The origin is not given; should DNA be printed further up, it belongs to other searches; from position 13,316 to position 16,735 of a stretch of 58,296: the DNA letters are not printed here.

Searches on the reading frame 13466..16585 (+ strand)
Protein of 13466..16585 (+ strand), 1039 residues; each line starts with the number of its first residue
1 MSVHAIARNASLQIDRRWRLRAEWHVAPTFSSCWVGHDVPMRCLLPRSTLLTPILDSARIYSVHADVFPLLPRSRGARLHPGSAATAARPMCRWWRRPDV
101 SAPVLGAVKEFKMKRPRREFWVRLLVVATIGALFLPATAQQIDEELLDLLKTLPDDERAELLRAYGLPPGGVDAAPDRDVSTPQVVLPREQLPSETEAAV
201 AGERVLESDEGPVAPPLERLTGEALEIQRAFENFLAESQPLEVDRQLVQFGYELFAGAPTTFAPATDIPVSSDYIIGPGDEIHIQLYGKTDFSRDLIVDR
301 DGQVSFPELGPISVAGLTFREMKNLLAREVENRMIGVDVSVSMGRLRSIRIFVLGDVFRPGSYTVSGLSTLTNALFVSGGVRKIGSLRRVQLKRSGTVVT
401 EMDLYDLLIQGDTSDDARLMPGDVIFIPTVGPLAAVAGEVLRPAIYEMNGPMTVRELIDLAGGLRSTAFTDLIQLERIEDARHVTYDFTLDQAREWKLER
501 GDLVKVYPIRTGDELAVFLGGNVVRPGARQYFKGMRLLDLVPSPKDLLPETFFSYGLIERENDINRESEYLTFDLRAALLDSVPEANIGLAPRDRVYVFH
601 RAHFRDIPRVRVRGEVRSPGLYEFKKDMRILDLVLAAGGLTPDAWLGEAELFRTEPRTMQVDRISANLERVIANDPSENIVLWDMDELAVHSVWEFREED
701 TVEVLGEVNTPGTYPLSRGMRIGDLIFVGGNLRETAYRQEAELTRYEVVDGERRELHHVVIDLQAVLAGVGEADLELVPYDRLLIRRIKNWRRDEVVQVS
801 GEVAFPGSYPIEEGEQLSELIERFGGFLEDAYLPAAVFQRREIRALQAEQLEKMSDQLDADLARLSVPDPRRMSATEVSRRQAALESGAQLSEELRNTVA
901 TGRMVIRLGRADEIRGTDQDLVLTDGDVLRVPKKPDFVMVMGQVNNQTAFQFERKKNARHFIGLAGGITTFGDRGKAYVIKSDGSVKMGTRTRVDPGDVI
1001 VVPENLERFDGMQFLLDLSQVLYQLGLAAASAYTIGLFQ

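Call 61: search_protein_families(library=pfam, proteins=[window:13466-16585:+], max_evalue=0.00001)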
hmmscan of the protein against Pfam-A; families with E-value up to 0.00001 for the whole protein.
window:13466-16585:+ (1039 aa): 3 families
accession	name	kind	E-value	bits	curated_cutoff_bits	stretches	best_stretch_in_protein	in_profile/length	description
PF10531.15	SLBB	-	2.3e-55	184.7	27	4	609-654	1-46/55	SLBB domain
PF22461.2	SLBB_2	-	1.5e-40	137.6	27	3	434-506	3-79/79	SLBB domain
PF02563.21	Poly_export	-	3.2e-20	72.5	28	1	270-343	3-76/77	Polysaccharide biosynthesis/export protein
